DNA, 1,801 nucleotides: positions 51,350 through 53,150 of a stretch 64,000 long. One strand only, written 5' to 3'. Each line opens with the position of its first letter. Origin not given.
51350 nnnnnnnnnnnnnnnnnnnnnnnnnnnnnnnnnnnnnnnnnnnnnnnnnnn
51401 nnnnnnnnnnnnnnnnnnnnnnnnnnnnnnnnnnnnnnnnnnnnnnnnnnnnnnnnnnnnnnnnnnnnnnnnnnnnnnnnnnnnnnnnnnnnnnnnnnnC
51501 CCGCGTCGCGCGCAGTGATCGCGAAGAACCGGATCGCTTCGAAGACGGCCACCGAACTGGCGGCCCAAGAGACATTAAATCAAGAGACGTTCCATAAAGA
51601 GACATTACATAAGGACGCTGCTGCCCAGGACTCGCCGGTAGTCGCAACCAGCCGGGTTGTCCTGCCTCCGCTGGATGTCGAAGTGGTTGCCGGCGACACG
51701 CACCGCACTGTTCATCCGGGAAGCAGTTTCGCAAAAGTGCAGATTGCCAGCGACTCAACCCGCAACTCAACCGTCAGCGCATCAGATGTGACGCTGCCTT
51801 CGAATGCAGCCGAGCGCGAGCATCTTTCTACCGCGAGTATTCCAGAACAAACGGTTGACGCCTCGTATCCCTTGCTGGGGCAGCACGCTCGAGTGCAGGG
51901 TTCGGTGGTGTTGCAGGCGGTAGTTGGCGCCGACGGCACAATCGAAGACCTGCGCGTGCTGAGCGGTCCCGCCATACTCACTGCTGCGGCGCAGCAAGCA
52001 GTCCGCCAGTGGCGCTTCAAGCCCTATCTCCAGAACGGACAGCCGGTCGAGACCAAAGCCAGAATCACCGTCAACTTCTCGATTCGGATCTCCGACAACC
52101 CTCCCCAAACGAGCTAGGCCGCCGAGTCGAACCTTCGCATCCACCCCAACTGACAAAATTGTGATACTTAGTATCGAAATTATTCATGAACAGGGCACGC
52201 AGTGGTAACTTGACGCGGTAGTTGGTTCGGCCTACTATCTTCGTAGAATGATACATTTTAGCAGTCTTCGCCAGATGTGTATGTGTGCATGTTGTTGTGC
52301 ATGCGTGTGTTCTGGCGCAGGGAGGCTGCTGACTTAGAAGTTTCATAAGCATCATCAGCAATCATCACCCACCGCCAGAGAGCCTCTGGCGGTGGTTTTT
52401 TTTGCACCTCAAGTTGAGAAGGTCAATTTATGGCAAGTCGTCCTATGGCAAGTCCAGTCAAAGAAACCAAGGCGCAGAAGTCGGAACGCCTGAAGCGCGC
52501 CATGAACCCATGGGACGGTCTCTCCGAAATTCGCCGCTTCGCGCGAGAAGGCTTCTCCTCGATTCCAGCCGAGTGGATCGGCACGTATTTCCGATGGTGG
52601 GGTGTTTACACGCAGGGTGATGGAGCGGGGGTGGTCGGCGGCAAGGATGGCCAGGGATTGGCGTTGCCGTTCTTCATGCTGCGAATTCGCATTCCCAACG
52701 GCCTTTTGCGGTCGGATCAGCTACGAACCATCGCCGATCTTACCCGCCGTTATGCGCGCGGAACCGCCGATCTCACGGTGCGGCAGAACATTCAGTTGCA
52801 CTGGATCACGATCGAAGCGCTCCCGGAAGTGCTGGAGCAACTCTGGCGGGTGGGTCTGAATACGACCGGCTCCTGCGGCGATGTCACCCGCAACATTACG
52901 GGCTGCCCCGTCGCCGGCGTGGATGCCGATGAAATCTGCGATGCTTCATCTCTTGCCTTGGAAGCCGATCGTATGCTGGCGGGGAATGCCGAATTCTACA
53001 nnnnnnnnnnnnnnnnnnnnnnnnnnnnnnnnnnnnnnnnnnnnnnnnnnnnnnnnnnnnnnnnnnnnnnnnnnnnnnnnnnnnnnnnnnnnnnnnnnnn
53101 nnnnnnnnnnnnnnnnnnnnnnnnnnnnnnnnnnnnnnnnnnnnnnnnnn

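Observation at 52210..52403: Putative cysteine leader-peptide attenuator controlling sulfite reductase / siroheme / APS reductase genes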

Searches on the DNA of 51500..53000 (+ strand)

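Call 4: search_rna_families(source=window, start=51500, end=53000, threshold=evalue, max_evalue=10)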
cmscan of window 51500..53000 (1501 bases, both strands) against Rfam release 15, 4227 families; matches with E-value up to 10: 4.
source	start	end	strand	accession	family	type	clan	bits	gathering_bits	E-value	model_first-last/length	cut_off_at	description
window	52247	52400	+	RF00534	SgrS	Gene; antisense;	-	16.8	37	0.057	1-232/232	no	SgrS RNA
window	51964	52071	-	RF02989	gntR-DTE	Gene; sRNA;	-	16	63.6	6.7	1-119/119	no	gntR-DTE RNA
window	52370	52452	-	RF01416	NrrF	Gene; antisense;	-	14.6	60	6.4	1-160/160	no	NrrF RNA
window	52314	52373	-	RF01194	sn2903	Gene; snRNA; snoRNA; CD-box;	CL00066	14.2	50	9.2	1-91/91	no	Small nucleolar RNA sn2903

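Call 59: build_rna_model(alignment_id=A3, structure=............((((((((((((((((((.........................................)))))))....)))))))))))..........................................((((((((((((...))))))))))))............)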
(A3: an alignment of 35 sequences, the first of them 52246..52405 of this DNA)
Model R1 built from alignment A3 (35 sequences, 174 columns); structure: as given.
model positions 160; base pairs 30; branch points 1; effective number of sequences 2.09; information 0.589 bits per position. Calibrated on 0.2 Mb of random sequence (short: E-values are rough).
structure used (alignment columns):
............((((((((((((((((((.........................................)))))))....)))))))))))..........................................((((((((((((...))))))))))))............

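Call 60: search_with_rna_model(model_id=R1, sources=[window, L001, L002, L003, L004, L005, L006, L007, L008, L009, L010, L011, L012, L013, L014, L015, L016, L017, L018, L019, L020, L021, L022, L023, L024, L025, L026, L027, L028, L029, L030, L031, L032, L033, L034, L035, L036, L037, L038, L039, L040, L041, L042, L043, L044, L045, L046, L047, L048, L049, L050, L051, L052, L053, L054, L055, L056, L057, L058, L059, L060, L061, L062, L063, L064, L065, L066, L067, L068, L069, L070, L071, L072, L073, L074, L075, L076, L077, L078, L079, L080, L081, L082, L084, L087, L096, L098, L104, L109, L112, L115, L116, L145, L157, L192, L194, L195, L197], max_evalue=0.01, make_alignment=true)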
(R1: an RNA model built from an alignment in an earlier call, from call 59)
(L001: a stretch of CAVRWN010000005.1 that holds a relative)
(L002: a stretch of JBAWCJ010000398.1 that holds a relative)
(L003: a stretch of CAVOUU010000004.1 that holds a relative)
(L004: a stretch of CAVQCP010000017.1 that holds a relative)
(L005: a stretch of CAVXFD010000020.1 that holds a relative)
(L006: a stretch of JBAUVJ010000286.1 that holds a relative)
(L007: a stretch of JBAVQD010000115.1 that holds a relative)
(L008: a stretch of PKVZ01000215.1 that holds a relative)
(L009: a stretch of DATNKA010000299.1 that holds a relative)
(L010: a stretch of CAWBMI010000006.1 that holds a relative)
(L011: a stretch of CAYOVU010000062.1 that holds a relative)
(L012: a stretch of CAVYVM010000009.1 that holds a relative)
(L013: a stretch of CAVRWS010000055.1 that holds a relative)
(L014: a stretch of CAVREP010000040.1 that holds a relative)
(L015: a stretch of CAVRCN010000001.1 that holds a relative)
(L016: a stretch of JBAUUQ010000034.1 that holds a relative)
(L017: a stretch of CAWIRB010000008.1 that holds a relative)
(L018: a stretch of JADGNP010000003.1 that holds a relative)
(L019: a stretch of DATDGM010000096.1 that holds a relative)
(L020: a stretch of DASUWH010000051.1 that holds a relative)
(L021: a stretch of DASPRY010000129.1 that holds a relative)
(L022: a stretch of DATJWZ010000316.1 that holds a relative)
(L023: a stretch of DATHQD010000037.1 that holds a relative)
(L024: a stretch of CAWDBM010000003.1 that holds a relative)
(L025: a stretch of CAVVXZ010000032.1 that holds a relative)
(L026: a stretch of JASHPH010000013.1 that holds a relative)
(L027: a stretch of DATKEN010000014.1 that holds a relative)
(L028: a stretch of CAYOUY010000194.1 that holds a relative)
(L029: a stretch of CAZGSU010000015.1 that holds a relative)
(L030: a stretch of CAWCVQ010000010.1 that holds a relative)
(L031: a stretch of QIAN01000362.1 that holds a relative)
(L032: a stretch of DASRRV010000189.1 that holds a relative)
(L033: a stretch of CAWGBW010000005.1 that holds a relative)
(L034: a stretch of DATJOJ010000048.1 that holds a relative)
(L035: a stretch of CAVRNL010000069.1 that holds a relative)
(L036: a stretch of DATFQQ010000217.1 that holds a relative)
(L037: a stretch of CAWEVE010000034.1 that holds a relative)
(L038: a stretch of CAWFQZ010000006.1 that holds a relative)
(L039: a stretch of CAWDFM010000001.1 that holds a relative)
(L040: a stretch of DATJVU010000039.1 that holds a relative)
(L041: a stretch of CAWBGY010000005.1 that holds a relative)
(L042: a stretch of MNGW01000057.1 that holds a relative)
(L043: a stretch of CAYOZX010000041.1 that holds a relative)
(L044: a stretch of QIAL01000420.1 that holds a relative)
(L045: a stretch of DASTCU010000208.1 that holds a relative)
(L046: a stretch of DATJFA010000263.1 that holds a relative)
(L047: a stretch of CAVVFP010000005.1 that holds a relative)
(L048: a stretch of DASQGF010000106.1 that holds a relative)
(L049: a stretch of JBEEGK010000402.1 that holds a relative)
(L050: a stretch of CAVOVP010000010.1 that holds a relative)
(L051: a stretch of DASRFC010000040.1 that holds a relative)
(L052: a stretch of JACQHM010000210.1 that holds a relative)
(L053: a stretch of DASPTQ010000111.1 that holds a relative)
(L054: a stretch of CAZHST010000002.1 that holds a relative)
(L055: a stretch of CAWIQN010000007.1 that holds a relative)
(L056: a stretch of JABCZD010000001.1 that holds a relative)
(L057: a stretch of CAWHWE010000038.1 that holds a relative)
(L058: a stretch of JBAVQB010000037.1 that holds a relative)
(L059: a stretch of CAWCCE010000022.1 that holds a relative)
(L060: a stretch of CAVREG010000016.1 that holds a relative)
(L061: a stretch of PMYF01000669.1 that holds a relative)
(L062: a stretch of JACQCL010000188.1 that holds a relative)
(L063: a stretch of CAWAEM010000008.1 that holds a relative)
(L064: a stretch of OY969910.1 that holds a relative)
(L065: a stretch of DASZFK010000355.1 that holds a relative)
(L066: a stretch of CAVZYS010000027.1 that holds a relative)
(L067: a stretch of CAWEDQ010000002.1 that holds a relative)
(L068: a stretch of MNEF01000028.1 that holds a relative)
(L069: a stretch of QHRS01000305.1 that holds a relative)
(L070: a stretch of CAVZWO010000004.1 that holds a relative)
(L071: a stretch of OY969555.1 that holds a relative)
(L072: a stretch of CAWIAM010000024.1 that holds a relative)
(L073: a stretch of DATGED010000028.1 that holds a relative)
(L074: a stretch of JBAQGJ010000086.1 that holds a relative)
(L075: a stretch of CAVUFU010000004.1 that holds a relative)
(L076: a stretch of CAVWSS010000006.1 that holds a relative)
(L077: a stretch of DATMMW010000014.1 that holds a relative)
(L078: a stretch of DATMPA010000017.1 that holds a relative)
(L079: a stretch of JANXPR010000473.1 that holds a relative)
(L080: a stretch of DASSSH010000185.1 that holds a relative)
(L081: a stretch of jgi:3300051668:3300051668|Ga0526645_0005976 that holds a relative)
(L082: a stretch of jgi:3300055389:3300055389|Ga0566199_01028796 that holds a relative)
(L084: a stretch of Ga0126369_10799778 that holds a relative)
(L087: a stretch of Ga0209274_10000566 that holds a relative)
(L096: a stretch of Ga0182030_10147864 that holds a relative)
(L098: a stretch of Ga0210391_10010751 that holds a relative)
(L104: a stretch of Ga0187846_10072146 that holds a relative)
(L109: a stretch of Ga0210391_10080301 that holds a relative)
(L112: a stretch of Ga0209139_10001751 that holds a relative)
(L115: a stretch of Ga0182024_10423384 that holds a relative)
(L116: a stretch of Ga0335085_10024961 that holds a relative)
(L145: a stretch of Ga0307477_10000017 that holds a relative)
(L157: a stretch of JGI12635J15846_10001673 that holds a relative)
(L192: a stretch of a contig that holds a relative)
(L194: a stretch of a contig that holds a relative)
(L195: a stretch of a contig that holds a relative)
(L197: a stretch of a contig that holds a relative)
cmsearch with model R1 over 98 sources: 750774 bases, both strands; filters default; matches with E-value up to 0.01: 123.
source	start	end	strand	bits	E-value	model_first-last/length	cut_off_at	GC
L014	2819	2979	+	171.5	2.6e-47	1-160/160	no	0.47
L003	2779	2938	+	169.5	1e-46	1-160/160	no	0.48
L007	2830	2987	+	167.8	3.1e-46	1-160/160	no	0.46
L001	2798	2956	+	167.1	5.2e-46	1-160/160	no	0.52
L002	2798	2956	+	166.3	8.6e-46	1-160/160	no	0.48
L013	1419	1576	+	166.1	1e-45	1-160/160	no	0.46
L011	2807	2961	+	159.2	1.1e-43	1-160/160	no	0.49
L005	2831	2987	+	159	1.2e-43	1-160/160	no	0.48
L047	2815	2976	+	158.7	1.5e-43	1-160/160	no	0.52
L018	2809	2968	+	158.6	1.7e-43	1-160/160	no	0.54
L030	2822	2981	+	158.2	2.2e-43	1-160/160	no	0.5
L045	2789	2950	+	157.9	2.6e-43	1-160/160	no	0.52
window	52246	52404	+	155.9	1e-42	1-160/160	no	0.48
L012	2805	2963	+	155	1.8e-42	1-160/160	no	0.51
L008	1124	1282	+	151.4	2.2e-41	1-160/160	no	0.47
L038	2791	2951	+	151.3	2.4e-41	1-160/160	no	0.5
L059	2791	2951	+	151.3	2.4e-41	1-160/160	no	0.5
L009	1076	1233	+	151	2.8e-41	1-160/160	no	0.47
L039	2794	2954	+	150.5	4.1e-41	1-160/160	no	0.56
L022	2804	2963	+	150.3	4.7e-41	1-160/160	no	0.52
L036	2820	2979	+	149.9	6.2e-41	1-160/160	no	0.53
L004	2765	2928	+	147.3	3.5e-40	1-160/160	no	0.53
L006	2827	2986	+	147.1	4e-40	1-160/160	no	0.51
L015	2830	2988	+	146.8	4.8e-40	1-160/160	no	0.52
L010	2820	2975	+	146.8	4.9e-40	1-160/160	no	0.49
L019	2787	2951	+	145.4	1.3e-39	1-160/160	no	0.51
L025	2807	2968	+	144.6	2.2e-39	1-160/160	no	0.52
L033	2826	2985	+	144.2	2.9e-39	1-160/160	no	0.49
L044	2122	2287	+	143.5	4.6e-39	1-160/160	no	0.51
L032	2808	2966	+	143.3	5.4e-39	1-160/160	no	0.5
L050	2803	2964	+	142.3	1e-38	1-160/160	no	0.51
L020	2840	2997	+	140.1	4.5e-38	1-160/160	no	0.56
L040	2775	2938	+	135.3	1.2e-36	1-160/160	no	0.52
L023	2761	2915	+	131.4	1.6e-35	1-160/160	no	0.51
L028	1517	1675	+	130.9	2.3e-35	1-160/160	no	0.57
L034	2819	2975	+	128.3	1.4e-34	1-160/160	no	0.5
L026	2806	2965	+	127.8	1.9e-34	1-160/160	no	0.56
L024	2798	2955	+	126.5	4.7e-34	1-160/160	no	0.51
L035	2827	2982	+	120.9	2.1e-32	1-160/160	no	0.5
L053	1956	2114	+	117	2.9e-31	1-160/160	no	0.53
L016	2841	2997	+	113.7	2.7e-30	1-160/160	no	0.5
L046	1284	1438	+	103.5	2.7e-27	1-160/160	no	0.48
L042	2850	3001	+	99.9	3.1e-26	1-160/160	no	0.52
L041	2836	2988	+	93.4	2.7e-24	1-160/160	no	0.53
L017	2832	2989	+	89.2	4.4e-23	1-160/160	no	0.53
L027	2848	3001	+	88.6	6.6e-23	1-160/160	no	0.52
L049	1203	1359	+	88.4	7.8e-23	1-160/160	no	0.54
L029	2832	2984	+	84.3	1.2e-21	1-160/160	no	0.55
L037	2822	2975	+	83.1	2.9e-21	1-160/160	no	0.49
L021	2849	2998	+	82.4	4.5e-21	1-160/160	no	0.55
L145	2656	2809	-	80.9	1.3e-20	1-160/160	no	0.53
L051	1213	1368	+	79.7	2.8e-20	1-160/160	no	0.51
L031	2841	2996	+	79.6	3e-20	1-160/160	no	0.49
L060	2842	2996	+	78.1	8.6e-20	1-160/160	no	0.54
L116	7490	7639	-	75.6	4.8e-19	1-160/160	no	0.52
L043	2830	2987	+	74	1.4e-18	1-160/160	no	0.51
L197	1850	2008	-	73.4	2.1e-18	1-160/160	no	0.53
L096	2569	2729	-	72.6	3.6e-18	1-160/160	no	0.47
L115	737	886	-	71.9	5.7e-18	1-160/160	no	0.5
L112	6810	6975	-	57.1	1.3e-13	1-160/160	no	0.54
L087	6562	6726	-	54.2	9.5e-13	1-160/160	no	0.55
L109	541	701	+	53.6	1.4e-12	1-160/160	no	0.54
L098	7140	7309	+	52.1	3.7e-12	1-160/160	no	0.56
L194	8381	8540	+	51.1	7.4e-12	1-160/160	no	0.58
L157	12173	12324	+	48.3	5.1e-11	13-155/160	no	0.58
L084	52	213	-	45.8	2.7e-10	1-160/160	no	0.52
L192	4413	4576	-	45.5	3.5e-10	1-160/160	no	0.57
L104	940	1093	+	40.5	9.8e-09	1-160/160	no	0.55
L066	236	390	+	40.1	1.3e-08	1-160/160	no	0.51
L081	4044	4205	+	38.8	3.1e-08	1-160/160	no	0.52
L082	1527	1688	+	38.8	3.1e-08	1-160/160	no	0.52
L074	1694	1857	+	37.8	6.2e-08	1-160/160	no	0.54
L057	2804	2965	+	37.7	6.7e-08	1-160/160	no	0.54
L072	2837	2994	+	35.4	3.2e-07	1-160/160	no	0.53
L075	2814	2979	+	34.1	7.5e-07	1-160/160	no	0.53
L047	2932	3034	-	31.9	3.3e-06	1-160/160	no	0.52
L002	2921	2958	-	29.5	1.8e-05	114-151/160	no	0.55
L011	2918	3004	-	29.2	2.2e-05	1-160/160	no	0.45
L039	2919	2972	-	28.4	3.7e-05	99-151/160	no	0.5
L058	2836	2978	+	28.4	3.8e-05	1-160/160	no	0.53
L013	1541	1572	-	28.2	4.3e-05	120-151/160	no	0.56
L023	2880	2911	-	28.1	4.6e-05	120-151/160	no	0.59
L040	2895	2977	-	28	5e-05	1-160/160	no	0.47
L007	2952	2983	-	27.7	5.7e-05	120-151/160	no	0.56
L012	2928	2959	-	27.4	7e-05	120-151/160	no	0.62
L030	2938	3023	-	27.2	8.3e-05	1-160/160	no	0.43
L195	41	205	+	27.2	8.4e-05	1-160/160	no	0.55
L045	2915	2946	-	27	9.3e-05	120-151/160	no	0.66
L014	2944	2975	-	26.6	0.00012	120-151/160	no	0.59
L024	2920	2968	-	26.6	0.00012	105-151/160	no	0.47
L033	2943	3076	-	26.4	0.00014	1-160/160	no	0.5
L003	2903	2934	-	26.2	0.00016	120-151/160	no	0.62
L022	2929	2980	-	26.2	0.00017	101-151/160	no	0.54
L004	2893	2924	-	25.8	0.00022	120-151/160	no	0.62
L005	2952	2983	-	25.8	0.00022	120-151/160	no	0.62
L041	2943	3026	-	25.6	0.00025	1-160/160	no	0.48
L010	2931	3023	-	25.6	0.00025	1-160/160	no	0.52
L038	2909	3017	-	25.3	0.00031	1-160/160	no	0.47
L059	2909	3017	-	25.3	0.00031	1-160/160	no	0.47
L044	2253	2291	-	25.1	0.00035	113-151/160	no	0.59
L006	2951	2982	-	25.1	0.00036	120-151/160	no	0.66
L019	2917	2947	-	25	0.00036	120-151/160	no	0.65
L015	2945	3103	-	24.9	0.00039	1-160/160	no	0.53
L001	2921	2957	-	24.9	0.00039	115-151/160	no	0.59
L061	2811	2971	+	24.1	0.00068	1-160/160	no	0.53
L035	2939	3069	-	24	0.00074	1-160/160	no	0.52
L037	2929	3012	-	23.9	0.00077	1-160/160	no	0.5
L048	2811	2974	+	23.8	0.00082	1-160/160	no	0.51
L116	7360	7538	+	23.5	0.001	1-160/160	no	0.58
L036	2945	2982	-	23.2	0.0013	114-151/160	no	0.61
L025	2925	3009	-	22.7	0.0017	1-160/160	no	0.45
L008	1247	1278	-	22.6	0.0018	120-151/160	no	0.59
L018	2926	3067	-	22.6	0.0019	1-160/160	no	0.52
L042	2964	3010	-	22.6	0.0019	108-151/160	no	0.53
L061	2326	2481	-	22.5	0.002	1-160/160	no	0.53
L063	2814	2975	+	21.5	0.004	1-160/160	no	0.51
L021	2956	3095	-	21.5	0.004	1-160/160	no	0.52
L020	2953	3061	-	21.4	0.0043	1-160/160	no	0.51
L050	2922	3004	-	21.2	0.0049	1-160/160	no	0.45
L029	2939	3023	-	21.1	0.0051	1-160/160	no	0.49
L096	2490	2616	+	20.8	0.0062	1-160/160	no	0.51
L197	1841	1888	+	20.3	0.0088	107-151/160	no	0.5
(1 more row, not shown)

Alignment A4: 123 matches aligned to the model, 318 columns, each read 5' to 3' on its own strand. Consensus structure (alignment columns), stored with it:
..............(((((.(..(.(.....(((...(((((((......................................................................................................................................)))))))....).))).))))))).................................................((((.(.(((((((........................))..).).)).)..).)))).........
